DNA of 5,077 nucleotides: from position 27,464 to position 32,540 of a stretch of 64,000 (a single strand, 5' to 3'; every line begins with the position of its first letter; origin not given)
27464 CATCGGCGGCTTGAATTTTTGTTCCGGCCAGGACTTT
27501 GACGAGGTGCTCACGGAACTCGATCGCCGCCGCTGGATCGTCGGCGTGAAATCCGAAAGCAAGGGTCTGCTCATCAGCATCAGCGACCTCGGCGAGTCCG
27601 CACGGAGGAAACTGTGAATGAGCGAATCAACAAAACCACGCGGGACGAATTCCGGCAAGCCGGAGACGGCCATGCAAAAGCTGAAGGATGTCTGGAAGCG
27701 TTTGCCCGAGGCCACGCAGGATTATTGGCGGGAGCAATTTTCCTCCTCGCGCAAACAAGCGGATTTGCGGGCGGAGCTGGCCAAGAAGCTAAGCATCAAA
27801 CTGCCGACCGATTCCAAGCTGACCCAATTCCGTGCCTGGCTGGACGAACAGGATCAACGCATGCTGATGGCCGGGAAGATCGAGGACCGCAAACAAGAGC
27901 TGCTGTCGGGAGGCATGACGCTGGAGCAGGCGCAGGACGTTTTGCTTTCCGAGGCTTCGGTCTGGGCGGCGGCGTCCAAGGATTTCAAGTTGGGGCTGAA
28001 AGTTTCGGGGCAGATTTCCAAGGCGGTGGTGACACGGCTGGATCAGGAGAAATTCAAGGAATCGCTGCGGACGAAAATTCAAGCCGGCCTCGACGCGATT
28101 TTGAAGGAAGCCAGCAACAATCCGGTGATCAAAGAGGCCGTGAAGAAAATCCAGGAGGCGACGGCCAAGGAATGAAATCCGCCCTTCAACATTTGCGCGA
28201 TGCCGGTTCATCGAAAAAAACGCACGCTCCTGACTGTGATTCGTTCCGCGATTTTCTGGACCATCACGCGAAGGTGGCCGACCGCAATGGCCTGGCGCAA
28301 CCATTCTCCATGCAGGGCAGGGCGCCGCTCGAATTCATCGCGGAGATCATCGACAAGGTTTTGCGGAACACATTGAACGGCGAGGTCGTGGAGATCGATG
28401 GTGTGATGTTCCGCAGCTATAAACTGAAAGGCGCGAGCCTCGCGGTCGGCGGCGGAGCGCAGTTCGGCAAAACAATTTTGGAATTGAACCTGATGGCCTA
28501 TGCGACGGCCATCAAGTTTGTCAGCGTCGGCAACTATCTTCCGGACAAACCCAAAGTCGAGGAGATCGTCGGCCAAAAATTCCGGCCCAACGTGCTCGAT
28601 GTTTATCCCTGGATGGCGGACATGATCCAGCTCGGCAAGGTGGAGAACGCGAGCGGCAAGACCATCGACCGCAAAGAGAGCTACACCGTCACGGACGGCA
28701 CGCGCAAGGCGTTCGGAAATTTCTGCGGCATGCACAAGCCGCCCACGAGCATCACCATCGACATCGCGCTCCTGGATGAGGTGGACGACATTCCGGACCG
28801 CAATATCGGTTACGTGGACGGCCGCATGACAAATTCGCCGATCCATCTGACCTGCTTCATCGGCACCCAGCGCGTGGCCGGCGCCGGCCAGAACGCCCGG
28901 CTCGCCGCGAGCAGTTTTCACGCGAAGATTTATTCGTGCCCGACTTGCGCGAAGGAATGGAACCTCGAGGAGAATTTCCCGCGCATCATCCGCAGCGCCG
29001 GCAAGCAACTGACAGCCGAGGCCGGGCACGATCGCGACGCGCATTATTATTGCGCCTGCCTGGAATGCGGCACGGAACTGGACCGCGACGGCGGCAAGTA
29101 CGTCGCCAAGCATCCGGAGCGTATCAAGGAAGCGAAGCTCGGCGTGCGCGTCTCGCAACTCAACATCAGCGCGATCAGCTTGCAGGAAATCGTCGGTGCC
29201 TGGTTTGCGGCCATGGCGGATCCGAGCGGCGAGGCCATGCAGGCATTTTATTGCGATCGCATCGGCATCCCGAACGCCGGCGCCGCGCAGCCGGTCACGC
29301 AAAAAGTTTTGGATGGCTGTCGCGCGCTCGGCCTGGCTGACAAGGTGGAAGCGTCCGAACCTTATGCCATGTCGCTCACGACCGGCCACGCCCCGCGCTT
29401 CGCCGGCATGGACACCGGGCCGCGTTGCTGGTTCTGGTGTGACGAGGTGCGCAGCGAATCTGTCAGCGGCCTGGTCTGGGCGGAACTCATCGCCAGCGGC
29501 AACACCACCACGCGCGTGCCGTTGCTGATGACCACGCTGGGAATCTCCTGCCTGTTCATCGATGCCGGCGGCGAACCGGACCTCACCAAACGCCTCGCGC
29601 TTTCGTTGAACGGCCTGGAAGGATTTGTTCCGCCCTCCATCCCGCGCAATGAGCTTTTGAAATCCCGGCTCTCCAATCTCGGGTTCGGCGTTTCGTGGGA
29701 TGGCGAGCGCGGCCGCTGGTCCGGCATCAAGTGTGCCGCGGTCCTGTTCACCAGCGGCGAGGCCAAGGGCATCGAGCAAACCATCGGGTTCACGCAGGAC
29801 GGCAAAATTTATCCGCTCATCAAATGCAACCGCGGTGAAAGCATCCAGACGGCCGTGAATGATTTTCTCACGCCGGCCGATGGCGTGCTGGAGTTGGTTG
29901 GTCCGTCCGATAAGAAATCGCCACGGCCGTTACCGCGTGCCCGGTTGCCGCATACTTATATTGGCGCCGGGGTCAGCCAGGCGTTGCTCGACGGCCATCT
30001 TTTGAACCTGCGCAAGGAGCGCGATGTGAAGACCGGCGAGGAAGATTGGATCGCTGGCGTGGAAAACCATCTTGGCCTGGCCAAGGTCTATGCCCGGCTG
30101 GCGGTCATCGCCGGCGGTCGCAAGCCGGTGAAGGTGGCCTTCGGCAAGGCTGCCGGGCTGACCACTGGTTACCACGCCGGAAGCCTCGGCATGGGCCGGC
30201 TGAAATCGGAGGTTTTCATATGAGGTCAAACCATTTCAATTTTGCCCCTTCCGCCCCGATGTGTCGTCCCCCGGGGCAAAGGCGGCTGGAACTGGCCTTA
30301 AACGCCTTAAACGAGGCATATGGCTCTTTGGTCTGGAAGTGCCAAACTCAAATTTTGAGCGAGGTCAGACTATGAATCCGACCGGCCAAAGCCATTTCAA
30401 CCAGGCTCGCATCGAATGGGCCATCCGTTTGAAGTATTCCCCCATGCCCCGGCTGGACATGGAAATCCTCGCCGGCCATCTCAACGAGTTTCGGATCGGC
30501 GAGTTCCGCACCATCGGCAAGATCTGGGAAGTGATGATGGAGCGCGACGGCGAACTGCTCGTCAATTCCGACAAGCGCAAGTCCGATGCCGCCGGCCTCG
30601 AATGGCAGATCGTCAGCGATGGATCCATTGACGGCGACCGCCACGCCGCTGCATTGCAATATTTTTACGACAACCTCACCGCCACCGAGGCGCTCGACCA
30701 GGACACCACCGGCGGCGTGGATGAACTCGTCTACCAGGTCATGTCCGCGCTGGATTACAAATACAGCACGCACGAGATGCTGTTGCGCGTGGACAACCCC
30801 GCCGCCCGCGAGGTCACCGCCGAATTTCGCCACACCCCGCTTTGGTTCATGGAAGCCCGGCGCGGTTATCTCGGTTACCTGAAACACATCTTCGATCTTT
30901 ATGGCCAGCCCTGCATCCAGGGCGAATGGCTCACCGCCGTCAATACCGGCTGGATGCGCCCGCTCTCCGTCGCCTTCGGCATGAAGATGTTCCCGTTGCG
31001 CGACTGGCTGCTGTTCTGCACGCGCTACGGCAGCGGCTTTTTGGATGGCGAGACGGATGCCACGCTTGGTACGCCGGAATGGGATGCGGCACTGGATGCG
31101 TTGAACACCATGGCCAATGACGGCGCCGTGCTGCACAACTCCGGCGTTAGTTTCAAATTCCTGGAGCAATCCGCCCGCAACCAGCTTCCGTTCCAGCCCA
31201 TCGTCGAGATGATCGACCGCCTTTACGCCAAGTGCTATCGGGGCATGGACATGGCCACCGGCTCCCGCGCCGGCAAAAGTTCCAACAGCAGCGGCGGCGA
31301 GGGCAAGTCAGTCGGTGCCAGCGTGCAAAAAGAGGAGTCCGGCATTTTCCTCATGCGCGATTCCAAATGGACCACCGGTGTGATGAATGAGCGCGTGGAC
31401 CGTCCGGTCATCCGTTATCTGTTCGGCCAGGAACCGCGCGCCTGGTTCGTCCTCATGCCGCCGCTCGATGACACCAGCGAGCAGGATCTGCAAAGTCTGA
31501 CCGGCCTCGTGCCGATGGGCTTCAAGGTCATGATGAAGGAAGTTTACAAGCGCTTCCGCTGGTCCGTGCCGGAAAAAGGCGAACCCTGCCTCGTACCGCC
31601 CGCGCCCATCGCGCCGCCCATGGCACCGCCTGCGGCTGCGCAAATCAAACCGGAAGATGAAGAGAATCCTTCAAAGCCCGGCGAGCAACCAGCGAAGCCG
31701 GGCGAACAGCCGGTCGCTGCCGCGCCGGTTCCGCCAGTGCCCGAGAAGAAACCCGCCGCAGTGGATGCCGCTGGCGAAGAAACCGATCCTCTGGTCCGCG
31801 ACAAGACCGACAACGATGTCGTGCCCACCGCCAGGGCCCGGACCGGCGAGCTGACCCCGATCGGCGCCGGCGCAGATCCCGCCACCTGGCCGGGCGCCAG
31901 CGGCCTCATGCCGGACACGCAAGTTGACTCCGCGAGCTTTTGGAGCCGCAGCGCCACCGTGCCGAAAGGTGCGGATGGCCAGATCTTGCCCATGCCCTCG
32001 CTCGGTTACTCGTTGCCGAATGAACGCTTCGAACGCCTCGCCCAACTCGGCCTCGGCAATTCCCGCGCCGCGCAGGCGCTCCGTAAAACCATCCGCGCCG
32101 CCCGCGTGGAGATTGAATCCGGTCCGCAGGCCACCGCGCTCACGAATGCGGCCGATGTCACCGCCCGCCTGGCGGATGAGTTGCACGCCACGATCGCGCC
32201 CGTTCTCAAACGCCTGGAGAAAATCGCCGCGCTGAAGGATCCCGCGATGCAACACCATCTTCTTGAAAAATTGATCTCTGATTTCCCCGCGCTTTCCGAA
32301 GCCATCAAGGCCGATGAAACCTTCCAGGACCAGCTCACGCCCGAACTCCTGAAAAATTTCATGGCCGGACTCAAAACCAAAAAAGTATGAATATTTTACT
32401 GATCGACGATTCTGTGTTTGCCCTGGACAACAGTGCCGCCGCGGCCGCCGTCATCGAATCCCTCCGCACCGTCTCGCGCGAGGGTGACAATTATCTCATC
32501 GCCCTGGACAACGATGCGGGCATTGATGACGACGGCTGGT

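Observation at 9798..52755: Complete Mu-like transposable prophage with mappable ends, end-site repeats and target-site duplication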

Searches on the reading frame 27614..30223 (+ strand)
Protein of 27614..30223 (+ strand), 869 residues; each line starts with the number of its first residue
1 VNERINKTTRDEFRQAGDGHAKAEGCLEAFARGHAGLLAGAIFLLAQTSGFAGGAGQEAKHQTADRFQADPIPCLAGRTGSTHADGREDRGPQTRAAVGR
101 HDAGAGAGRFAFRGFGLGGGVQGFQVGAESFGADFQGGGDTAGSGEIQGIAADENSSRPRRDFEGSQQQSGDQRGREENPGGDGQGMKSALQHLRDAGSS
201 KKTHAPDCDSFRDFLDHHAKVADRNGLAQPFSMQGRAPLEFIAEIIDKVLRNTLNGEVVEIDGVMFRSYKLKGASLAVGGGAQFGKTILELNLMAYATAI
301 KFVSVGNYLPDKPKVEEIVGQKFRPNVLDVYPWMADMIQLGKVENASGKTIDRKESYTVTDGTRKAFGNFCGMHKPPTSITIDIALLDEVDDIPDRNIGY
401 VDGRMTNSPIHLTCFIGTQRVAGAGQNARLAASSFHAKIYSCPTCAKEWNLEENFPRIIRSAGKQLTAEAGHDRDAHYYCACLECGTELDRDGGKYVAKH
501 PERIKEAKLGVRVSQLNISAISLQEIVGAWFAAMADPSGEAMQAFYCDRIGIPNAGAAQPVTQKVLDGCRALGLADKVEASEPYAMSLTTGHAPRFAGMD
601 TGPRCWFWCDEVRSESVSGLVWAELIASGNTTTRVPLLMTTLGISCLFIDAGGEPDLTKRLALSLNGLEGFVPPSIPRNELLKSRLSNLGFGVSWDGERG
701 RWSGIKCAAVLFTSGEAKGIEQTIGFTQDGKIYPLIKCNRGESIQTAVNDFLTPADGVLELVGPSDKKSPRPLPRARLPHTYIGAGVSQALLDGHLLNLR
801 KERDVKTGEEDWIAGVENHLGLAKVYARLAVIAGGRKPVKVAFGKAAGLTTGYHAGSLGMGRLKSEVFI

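Call 11: search_protein_families(library=pfam, proteins=[window:27614-30223:+], max_evalue=0.01)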
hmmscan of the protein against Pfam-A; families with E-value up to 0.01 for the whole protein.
window:27614-30223:+ (869 aa): 1 family
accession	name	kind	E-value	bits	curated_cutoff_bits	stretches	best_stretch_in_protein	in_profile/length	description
PF05876.18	GpA_ATPase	-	7.5e-06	26.2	25.6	1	276-490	30-234/247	Phage terminase large subunit gpA, ATPase domain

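Call 13: search_protein_families(library=phrogs, proteins=[window:27614-30223:+], max_evalue=0.01)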
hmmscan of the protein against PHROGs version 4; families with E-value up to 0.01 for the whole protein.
window:27614-30223:+ (869 aa): 2 families
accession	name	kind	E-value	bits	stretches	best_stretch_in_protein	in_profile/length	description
phrog_675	-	head and packaging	1.5e-38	133.5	1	274-662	56-435/576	terminase large subunit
phrog_12876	-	head and packaging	1.1e-05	26.2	1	379-528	57-218/235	terminase large subunit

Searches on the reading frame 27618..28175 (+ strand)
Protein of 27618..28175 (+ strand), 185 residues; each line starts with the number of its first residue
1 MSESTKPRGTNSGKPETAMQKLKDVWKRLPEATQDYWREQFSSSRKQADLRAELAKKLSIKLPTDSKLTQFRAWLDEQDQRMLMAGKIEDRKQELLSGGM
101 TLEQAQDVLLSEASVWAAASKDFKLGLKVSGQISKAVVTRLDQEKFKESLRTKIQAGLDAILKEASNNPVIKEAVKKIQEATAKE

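Call 120: search_protein_families(library=pfam, proteins=[window:27618-28175:+], max_evalue=0.1)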
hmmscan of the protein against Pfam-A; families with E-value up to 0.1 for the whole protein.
window:27618-28175:+ (185 aa): 1 family
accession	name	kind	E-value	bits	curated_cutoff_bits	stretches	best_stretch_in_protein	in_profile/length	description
PF00617.24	RasGEF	-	0.071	13.4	23.1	0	17-58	99-143/181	RasGEF domain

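Call 124: search_protein_families(library=phrogs, proteins=[window:27618-28175:+], max_evalue=0.01)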
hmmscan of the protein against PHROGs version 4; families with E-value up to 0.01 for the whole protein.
window:27618-28175:+ (185 aa): 0 families

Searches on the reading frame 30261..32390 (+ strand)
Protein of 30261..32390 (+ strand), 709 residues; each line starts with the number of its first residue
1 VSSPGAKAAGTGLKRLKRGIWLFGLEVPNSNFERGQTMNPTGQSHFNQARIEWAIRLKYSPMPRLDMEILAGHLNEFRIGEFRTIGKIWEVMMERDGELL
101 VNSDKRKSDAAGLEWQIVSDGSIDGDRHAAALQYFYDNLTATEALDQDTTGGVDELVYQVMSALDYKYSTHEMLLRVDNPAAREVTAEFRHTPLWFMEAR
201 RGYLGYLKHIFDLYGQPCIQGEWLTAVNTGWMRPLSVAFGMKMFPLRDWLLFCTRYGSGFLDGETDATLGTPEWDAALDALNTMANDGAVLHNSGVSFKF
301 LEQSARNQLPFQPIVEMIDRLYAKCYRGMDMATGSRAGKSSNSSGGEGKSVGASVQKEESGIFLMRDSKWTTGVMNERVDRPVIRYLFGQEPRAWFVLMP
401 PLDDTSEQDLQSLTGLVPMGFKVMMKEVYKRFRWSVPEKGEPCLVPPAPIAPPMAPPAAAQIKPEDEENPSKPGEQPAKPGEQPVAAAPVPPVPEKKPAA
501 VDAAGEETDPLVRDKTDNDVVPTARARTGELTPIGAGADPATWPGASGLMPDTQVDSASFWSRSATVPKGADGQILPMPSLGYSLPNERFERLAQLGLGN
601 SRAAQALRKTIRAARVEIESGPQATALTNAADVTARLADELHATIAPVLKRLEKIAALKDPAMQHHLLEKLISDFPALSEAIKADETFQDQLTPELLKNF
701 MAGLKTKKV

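Call 11: search_protein_families(library=pfam, proteins=[window:30261-32390:+], max_evalue=0.01)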
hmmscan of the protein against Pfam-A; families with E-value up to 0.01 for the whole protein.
window:30261-32390:+ (709 aa): 1 family
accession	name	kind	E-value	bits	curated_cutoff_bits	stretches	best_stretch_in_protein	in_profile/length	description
PF06074.18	Portal_Mu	-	1.5e-39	136.7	23.9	1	88-433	3-335/336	Portal protein of Mu bacteriophage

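Call 13: search_protein_families(library=phrogs, proteins=[window:30261-32390:+], max_evalue=0.01)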
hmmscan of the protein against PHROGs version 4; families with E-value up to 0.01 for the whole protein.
window:30261-32390:+ (709 aa): 1 family
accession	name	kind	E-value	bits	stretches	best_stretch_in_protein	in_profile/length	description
phrog_113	-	head and packaging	9.7e-21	74.7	1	83-483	67-437/1272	portal protein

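Call 83: search_dna_similar(query=window:30261-32390:+, collection=phages, mode=protein, max_evalue=0.00001, max_rows=15)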
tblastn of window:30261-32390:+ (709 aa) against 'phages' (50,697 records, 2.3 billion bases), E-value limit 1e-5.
Records with a match: 1; places in all: 1; records where one place covers at least 80% of the query: 0.
Best place of each record, by identity: <60% 1.
By first word of the organism name: Clostridium 1.
By host as written in the record: Enterocloster clostridioformis 1.
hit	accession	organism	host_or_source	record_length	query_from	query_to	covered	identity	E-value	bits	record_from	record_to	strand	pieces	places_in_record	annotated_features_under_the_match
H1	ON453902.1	Clostridium phage Villandry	Enterocloster clostridioformis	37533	82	444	51%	21.4%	4e-9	66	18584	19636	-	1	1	portal protein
